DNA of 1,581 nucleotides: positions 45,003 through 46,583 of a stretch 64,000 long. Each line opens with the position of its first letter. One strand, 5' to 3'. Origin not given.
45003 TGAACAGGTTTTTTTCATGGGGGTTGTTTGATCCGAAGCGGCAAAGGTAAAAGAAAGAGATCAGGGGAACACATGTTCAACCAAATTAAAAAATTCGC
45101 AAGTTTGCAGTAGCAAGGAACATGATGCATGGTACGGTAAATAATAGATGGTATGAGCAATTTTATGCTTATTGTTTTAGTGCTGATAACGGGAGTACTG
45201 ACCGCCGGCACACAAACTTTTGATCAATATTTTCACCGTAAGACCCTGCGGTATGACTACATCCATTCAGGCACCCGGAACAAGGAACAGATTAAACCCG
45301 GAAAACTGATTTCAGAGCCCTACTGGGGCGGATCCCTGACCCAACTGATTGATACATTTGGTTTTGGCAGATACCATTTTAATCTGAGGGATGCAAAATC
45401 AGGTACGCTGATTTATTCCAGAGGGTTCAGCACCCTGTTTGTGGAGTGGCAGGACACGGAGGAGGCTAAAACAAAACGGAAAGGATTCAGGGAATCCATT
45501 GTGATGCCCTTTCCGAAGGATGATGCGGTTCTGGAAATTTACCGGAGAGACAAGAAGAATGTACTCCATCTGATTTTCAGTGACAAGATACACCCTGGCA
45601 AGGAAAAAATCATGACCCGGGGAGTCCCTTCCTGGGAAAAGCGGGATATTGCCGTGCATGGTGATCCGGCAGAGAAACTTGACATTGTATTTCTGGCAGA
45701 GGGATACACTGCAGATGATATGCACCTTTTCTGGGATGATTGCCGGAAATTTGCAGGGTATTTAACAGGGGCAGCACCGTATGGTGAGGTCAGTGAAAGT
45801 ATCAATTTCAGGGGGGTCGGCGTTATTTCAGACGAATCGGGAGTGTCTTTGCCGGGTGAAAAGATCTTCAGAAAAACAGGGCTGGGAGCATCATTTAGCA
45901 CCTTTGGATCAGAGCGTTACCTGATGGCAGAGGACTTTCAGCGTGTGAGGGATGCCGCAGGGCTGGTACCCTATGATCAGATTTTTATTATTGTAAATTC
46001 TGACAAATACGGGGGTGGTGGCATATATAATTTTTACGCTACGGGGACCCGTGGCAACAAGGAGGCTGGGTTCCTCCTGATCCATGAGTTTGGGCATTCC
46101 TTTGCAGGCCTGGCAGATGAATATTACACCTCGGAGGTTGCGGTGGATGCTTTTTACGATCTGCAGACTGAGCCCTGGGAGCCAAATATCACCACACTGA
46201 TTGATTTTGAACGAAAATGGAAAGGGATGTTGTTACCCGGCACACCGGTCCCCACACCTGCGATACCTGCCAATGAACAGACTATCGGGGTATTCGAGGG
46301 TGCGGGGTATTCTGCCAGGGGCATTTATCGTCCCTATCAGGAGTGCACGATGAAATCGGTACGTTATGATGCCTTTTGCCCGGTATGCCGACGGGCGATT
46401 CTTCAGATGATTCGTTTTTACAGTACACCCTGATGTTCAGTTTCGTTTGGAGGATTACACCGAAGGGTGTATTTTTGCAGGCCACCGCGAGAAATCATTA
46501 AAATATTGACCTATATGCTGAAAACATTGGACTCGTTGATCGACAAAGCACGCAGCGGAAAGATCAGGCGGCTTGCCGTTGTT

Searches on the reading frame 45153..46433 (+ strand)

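Call 3: search_protein_families(library=pfam, proteins=[window:45153-46433:+], max_evalue=0.01)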
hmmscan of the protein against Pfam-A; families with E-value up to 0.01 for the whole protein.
window:45153-46433:+ (426 aa): 2 families
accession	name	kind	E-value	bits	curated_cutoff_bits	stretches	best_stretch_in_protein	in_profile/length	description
PF09471.16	Peptidase_M64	-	8.1e-71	239.1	26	2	167-369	4-206/302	IgA Peptidase M64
PF16217.10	M64_N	-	2.5e-39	134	27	1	23-140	2-119/122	Peptidase M64 N-terminus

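Call 4: search_protein_families(library=ncbifam, proteins=[window:45153-46433:+], max_evalue=0.01)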
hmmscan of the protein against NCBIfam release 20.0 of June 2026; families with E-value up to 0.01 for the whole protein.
window:45153-46433:+ (426 aa): 0 families
